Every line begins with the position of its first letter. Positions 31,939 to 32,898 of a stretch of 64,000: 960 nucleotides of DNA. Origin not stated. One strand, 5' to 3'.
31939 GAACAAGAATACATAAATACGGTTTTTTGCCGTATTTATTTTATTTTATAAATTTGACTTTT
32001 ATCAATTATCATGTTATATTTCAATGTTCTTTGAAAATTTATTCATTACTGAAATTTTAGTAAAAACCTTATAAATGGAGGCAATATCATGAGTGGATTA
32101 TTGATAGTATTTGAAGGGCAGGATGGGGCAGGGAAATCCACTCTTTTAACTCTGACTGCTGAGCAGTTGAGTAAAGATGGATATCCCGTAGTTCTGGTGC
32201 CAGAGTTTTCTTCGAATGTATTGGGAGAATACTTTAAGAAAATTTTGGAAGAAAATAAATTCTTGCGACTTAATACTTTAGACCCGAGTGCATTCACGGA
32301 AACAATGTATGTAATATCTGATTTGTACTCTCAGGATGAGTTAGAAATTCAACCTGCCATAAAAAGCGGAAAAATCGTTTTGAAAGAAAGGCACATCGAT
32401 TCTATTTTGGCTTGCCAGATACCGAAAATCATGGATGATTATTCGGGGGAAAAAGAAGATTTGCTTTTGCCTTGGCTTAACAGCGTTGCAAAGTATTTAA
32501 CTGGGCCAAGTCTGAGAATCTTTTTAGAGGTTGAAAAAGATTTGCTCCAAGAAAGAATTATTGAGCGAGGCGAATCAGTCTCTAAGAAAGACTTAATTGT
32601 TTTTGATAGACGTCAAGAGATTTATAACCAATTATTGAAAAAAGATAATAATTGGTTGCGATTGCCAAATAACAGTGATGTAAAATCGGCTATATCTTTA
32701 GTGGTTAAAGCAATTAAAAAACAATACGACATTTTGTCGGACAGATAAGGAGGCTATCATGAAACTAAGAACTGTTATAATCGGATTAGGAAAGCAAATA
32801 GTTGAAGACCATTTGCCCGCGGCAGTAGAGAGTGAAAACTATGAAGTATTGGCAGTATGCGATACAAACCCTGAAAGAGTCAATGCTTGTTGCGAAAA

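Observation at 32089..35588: Kinase / dehydrogenase / aminotransferase / Nudix operon resembling the early steps of 3'-amino-3'-deoxynucleotide synthesis, inside a defence-type island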

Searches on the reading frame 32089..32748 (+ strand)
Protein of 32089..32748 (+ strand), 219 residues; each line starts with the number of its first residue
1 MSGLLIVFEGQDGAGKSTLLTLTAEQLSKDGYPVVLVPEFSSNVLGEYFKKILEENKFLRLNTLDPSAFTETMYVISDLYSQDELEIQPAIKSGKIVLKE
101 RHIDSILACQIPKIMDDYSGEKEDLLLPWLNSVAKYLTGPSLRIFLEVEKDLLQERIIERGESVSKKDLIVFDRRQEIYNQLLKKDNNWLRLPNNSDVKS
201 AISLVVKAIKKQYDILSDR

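Call 3: search_protein_families(library=pfam, proteins=[window:32089-32748:+], max_evalue=0.01)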
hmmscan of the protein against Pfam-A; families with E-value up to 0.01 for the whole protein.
window:32089-32748:+ (219 aa): 7 families
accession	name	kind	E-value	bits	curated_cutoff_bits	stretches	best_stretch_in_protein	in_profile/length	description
PF02223.23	Thymidylate_kin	-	3.9e-20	72.8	27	1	8-198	1-178/185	Thymidylate kinase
PF01712.25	dNK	-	0.00062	20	27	1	6-166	1-149/203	Deoxynucleoside kinase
PF13521.12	AAA_28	-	0.0012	19.6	27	0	6-47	2-38/164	AAA domain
PF13401.12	AAA_22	-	0.0013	19.5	27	1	4-55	6-57/130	AAA domain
PF20720.3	nSTAND3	-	0.0021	18.2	27.2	0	6-37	20-51/155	Novel STAND NTPase 3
PF13238.12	AAA_18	-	0.0055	17.6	29.4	0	6-168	1-119/128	AAA domain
PF13604.12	AAA_30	-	0.0061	16.7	27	1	4-37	19-52/191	AAA domain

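Call 4: search_protein_families(library=ncbifam, proteins=[window:32089-32748:+], max_evalue=0.01)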
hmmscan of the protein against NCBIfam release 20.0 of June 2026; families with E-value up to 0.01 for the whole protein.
window:32089-32748:+ (219 aa): 6 families
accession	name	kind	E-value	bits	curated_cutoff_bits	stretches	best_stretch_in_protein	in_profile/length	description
TIGR00041.1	DTMP_kinase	equivalog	7.8e-20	71.4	83.25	1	2-198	3-189/196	dTMP kinase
NF005923.0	PRK07933.1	equivalog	1.1e-10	41.2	193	1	5-205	2-207/213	dTMP kinase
NF006746.0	PRK09270.1-5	subfamily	0.0039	16.1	250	0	5-38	23-56/210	nucleoside/nucleotide kinase family protein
TIGR02322.1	phosphon_PhnN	equivalog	0.0059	16.3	156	0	3-30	1-28/179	phosphonate metabolism protein/1,5-bisphosphokinase (PRPP-forming) PhnN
TIGR03707.1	PPK2_P_aer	equivalog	0.0072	16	301.8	0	4-46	32-74/230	polyphosphate kinase 2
NF005250.0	PRK06761.1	equivalog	0.0095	15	270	0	3-42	3-42/282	hypothetical protein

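Call 5: search_protein_families(library=padloc, proteins=[window:32089-32748:+], max_evalue=0.01)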
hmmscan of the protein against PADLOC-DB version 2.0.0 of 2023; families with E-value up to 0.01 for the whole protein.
window:32089-32748:+ (219 aa): 5 families
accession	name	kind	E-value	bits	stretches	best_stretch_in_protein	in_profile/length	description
PDLC02911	VakA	-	2.6e-09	35.8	1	6-171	5-122/163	-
PDLC04690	PDC-M51B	-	6e-09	33.9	2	4-29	3-28/191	-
PDLC04140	mad8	-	2.1e-05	22.2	1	5-210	29-182/314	mads_8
PDLC02161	Avs2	-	0.0059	12.3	1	6-93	344-427/1499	-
PDLC00273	PtuA1|PtuA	-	0.0062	13.6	0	8-37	7-36/375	AAA ATPase domain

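Call 19: search_solved_structures(query=window:32089-32748:+, max_evalue=0.001)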
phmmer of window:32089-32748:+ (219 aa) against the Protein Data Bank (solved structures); distinct sequences matched with E-value up to 0.001: 24.
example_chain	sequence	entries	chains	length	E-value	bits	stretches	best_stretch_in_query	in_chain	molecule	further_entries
4mqb_A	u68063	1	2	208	4.8e-11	46.2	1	5-191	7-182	Thymidylate kinase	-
2ccj_A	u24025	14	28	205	5e-11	46.2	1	5-191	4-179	THYMIDYLATE KINASE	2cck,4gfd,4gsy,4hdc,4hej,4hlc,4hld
2ccg_A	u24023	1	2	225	6.5e-11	45.8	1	5-191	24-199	THYMIDYLATE KINASE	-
4dwj_A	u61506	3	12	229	6.7e-11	45.7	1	5-191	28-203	Thymidylate kinase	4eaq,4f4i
5x8v_B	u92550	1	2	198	4.1e-08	36.6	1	1-182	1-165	Thymidylate kinase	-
3lv8_A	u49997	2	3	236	8e-08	35.7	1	2-199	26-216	Thymidylate kinase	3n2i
5x8k_A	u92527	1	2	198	1.8e-07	34.6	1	1-183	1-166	Thymidylate kinase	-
5x7j_A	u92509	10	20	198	2.9e-07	33.9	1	1-182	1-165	Thymidylate kinase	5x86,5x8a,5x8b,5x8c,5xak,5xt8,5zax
5xal_A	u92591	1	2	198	4.5e-07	33.2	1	1-182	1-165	Thymidylate kinase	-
5x98_B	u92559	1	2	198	5.4e-07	33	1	1-162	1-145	Thymidylate kinase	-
5x99_A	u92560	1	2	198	1.4e-06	31.6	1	1-182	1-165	Thymidylate kinase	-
5x8d_B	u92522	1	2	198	1.4e-06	31.6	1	1-182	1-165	Thymidylate kinase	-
5x8j_A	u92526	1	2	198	2e-06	31.1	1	1-182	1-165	Thymidylate kinase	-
2plr_A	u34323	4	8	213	4.2e-06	30.1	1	2-160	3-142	Probable thymidylate kinase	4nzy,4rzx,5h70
3hjn_A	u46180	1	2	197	4.9e-06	29.9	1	5-108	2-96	Thymidylate kinase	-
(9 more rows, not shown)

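Call 62: find_homologous_proteins(query=window:32089-32748:+)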
Query window:32089-32748:+ (219 aa): 50 proteins with E <= 0.001 among 1121 candidates.
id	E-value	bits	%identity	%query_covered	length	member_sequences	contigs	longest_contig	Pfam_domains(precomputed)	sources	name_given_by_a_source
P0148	2.1e-132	457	99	100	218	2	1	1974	PF02223.24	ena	-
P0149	3.4e-104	365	77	100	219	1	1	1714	PF02223.24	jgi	jgi:dTMP kinase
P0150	2.6e-102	359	77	100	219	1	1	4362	PF02223.24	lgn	-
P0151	1.4e-101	357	77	100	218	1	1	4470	PF02223.24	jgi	-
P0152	5.8e-82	293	64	99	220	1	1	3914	PF02223.24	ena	-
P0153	6.0e-71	257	58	95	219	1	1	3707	PF02223.24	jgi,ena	-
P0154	3.7e-69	251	57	95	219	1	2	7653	PF02223.24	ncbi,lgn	-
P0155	1.8e-68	249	55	96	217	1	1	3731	PF02223.24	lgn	-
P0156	4.7e-68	247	56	97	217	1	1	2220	PF02223.24,PF01712.26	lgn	-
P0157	4.8e-68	247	54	96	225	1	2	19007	PF02223.24,PF01712.26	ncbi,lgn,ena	ncbi:MAG: hypothetical protein WCK10_01715 [Candidatus Staskawiczbacteria bacterium]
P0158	2.0e-66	242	60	89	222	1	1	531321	PF02223.24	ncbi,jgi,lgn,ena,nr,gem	ncbi:deoxynucleoside kinase [Patescibacteria group bacterium]|nr:deoxynucleoside kinase [Patescibact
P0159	3.1e-66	241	54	94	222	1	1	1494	PF02223.24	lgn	-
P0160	3.3e-66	241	55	95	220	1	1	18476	PF02223.24,PF01712.26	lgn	-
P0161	4.9e-66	241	51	98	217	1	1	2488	PF02223.24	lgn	-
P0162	1.1e-65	239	51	100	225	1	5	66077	PF02223.24,PF13238.13,PF01712.26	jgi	-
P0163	1.8e-65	239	54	96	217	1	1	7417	PF02223.24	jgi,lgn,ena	-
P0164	2.2e-65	238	54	97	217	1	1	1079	PF02223.24,PF13238.13,PF01712.26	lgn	-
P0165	2.9e-64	235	52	97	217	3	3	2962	PF02223.24,PF13238.13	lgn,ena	-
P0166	3.8e-64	234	53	95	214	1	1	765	PF02223.24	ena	-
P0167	7.8e-64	233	50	97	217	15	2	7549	PF02223.24,PF13671.13,PF13238.13,PF01712.26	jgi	jgi:dTMP kinase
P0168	1.9e-63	232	54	97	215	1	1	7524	PF02223.24,PF01712.26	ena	-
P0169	2.1e-63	232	52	97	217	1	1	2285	PF02223.24,PF13238.13,PF01712.26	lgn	-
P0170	2.7e-63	232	51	97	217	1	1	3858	PF02223.24,PF13238.13,PF01712.26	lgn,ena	-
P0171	3.7e-63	231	49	98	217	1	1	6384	PF02223.24,PF01712.26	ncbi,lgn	-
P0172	6.1e-63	230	50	95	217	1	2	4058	PF02223.24,PF13238.13,PF01712.26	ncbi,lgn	-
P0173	7.7e-63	230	57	90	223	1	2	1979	PF02223.24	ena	-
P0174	1.9e-62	229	49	96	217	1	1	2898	PF02223.24,PF13238.13,PF25199.2,PF01712.26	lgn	-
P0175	3.6e-62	228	50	97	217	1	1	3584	PF02223.24,PF01712.26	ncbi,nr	ncbi:MAG: Thymidylate kinase [Syntrophomonadaceae bacterium]|nr:Thymidylate kinase [Bacillota bacter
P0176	5.3e-62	227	49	97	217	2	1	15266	PF02223.24,PF13238.13,PF01712.26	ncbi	-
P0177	4.4e-61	224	52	97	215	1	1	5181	PF02223.24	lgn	-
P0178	1.1e-59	220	49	97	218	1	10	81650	PF02223.24,PF01712.26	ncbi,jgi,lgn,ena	jgi:dTMP kinase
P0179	2.2e-58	216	50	95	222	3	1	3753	PF02223.24,PF01712.26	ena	-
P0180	2.1e-57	212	48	97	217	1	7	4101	PF02223.24,PF01712.26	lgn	-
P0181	4.3e-57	211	47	97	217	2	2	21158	PF02223.24,PF13238.13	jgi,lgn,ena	-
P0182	5.9e-57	211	48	95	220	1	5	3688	PF02223.24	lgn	-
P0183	7.8e-57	211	48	95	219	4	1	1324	PF02223.24,PF01712.26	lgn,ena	-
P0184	1.6e-56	210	48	95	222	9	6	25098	PF02223.24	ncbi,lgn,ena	ncbi:MAG: dTMP kinase [Candidatus Saccharimonadales bacterium]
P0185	1.9e-55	206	49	95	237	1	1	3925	PF02223.24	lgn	-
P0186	1.2e-52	197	46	96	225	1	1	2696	PF02223.24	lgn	-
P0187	5.8e-52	195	46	97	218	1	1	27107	PF02223.24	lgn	-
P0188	1.1e-51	194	53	80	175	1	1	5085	PF02223.24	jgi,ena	-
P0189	2.6e-49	186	46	97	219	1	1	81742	PF02223.24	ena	-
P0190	3.5e-49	186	46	97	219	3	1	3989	PF02223.24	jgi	-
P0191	7.0e-48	181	46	95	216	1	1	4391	PF02223.24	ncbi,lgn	-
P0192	1.5e-47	180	46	95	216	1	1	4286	PF02223.24,PF01712.26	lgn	-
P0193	5.7e-47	178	44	97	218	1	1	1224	PF02223.24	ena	-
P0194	2.1e-45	173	46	88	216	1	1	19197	PF02223.24,PF01712.26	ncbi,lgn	-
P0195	8.2e-44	168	49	75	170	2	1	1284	PF02223.24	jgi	jgi:thymidylate kinase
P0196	1.0e-43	168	67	54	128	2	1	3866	PF02223.24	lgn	-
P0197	7.3e-31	126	49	62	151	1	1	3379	PF02223.24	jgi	-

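Call 63: find_encoding_contigs(protein=P0158, flank=6000, max_places=1)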
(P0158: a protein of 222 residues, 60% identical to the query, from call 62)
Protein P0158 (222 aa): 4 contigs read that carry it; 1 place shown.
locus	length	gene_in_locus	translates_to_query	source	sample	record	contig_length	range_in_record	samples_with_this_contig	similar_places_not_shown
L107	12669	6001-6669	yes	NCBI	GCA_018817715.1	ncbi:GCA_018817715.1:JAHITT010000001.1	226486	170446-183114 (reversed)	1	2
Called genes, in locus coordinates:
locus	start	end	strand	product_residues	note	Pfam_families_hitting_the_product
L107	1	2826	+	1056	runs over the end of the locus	PF00041:fn3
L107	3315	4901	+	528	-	PF02012:BNR (faint), PF15902:Sortilin-Vps10 (weak), PF05345:He_PIG, PF18962:Por_Secre_tail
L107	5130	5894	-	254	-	-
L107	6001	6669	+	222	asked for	PF02223:Thymidylate_kin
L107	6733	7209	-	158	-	PF01272:GreA_GreB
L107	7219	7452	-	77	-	-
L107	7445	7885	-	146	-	PF00293:NUDIX, PF14815:NUDIX_4 (weak)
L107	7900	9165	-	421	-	PF00155:Aminotran_1_2, PF01041:DegT_DnrJ_EryC1, PF00266:Aminotran_5 (faint)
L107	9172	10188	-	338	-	PF01408:GFO_IDH_MocA, PF02894:GFO_IDH_MocA_C, PF22725:GFO_IDH_MocA_C3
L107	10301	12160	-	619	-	PF01411:tRNA-synt_2c, PF07973:tRNA_SAD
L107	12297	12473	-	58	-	-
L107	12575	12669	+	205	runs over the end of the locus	PF02163:Peptidase_M50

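Call 64: find_encoding_contigs(protein=P0162, flank=6000, max_places=1)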
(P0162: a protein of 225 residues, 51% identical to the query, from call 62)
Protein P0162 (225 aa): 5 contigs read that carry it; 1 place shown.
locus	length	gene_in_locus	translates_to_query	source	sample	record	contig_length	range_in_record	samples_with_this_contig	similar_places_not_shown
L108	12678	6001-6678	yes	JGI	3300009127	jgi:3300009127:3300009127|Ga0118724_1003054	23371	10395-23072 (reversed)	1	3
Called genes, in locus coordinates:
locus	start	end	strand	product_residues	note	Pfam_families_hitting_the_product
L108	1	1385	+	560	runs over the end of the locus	?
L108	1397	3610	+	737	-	PF00270:DEAD, PF04851:ResIII, PF18766:SWI2_SNF2, PF27151:YagJ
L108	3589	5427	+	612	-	PF11398:DUF2813 (faint), PF13175:AAA_15, PF13304:AAA_21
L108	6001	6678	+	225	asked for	PF01712:dNK (weak), PF02223:Thymidylate_kin, PF13238:AAA_18 (weak)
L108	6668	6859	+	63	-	-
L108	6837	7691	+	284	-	PF01408:GFO_IDH_MocA, PF02894:GFO_IDH_MocA_C, PF22725:GFO_IDH_MocA_C3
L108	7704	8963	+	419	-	PF00155:Aminotran_1_2, PF01041:DegT_DnrJ_EryC1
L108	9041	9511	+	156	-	PF00293:NUDIX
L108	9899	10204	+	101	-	PF12643:MazG-like (weak)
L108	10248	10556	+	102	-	PF04193:PQ-loop, PF03083:MtN3_slv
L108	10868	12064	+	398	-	PF00278:Orn_DAP_Arg_deC, PF02784:Orn_Arg_deC_N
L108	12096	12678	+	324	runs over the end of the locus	PF16654:DAPDH_C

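Call 65: find_encoding_contigs(protein=P0178, flank=6000, max_places=1)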
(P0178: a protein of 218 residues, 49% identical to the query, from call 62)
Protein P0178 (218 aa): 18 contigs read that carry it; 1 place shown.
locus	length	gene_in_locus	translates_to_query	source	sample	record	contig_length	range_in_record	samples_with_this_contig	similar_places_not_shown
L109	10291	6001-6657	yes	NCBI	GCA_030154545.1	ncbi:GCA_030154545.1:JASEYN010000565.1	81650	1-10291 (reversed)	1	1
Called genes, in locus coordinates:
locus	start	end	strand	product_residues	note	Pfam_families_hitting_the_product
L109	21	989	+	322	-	PF00078:RVT_1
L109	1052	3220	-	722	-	PF17191:RecG_wedge, PF01336:tRNA_anti-codon, PF00270:DEAD, PF04851:ResIII, PF00271:Helicase_C, PF19833:RecG_dom3_C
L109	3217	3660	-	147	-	PF04307:YdjM (weak)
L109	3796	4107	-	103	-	-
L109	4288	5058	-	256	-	PF13739:PdaC, PF11738:DUF3298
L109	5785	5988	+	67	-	-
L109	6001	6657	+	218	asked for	PF01712:dNK (weak), PF02223:Thymidylate_kin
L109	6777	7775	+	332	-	PF01408:GFO_IDH_MocA, PF02894:GFO_IDH_MocA_C, PF22725:GFO_IDH_MocA_C3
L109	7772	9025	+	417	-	PF00155:Aminotran_1_2, PF01041:DegT_DnrJ_EryC1, PF01053:Cys_Met_Meta_PP (weak), PF01212:Beta_elim_lyase, PF00266:Aminotran_5 (weak)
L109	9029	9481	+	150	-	PF00293:NUDIX, PF14815:NUDIX_4 (weak)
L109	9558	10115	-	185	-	PF01272:GreA_GreB (weak)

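Call 66: find_encoding_contigs(protein=P0189, flank=6000, max_places=1)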
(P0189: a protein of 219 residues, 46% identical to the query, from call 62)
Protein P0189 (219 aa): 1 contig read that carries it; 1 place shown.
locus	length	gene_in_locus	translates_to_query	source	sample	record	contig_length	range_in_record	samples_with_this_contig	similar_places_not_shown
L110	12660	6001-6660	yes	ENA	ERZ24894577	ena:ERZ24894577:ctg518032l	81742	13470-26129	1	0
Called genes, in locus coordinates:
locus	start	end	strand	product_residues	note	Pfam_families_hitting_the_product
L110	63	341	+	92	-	-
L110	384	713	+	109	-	-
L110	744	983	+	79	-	-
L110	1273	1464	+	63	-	PF00589:Phage_integrase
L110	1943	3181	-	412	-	PF25816:RamC_N, PF00069:Pkinase, PF01636:APH (weak), PF06293:Kdo (weak)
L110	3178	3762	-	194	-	-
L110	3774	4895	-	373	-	-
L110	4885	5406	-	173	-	-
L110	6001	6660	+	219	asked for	PF02223:Thymidylate_kin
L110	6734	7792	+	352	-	PF01408:GFO_IDH_MocA, PF02894:GFO_IDH_MocA_C, PF22725:GFO_IDH_MocA_C3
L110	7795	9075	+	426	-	PF00155:Aminotran_1_2, PF01041:DegT_DnrJ_EryC1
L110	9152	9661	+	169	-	PF00293:NUDIX, PF14815:NUDIX_4 (weak)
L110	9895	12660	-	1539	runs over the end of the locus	PF26198:Ig_SMCHD1_6th (faint), PF02369:Big_1, PF00404:Dockerin_1, PF13860:FlgD_ig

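Call 67: find_encoding_contigs(protein=P0184, flank=6000, max_places=1)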
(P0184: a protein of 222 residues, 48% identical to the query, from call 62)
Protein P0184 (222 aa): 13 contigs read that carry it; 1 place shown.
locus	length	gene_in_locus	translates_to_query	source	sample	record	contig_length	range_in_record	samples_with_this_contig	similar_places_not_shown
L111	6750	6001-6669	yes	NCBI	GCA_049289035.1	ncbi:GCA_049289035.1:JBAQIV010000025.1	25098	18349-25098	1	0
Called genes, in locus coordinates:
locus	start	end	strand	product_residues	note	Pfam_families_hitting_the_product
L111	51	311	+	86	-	-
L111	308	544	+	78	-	-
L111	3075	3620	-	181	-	-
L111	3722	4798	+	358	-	PF01408:GFO_IDH_MocA, PF02629:CoA_binding (faint), PF22725:GFO_IDH_MocA_C3, PF02894:GFO_IDH_MocA_C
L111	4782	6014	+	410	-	PF00155:Aminotran_1_2, PF01041:DegT_DnrJ_EryC1, PF01212:Beta_elim_lyase (weak), PF00266:Aminotran_5, PF01053:Cys_Met_Meta_PP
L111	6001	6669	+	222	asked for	PF02223:Thymidylate_kin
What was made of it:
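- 32089..32748 (+): Thymidylate-kinase-fold NMP kinase belonging to a small clade dedicated to this cassette. Only 50 homologues were found among 5.8e9 proteins (call 62), and 5 of 5 looked up lie next to DH-AT(-Nudix) (calls 63-67).
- (6) The kinase clade has only 50 members found, and 5 of 5 looked up are cassette-linked (calls 62-67).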
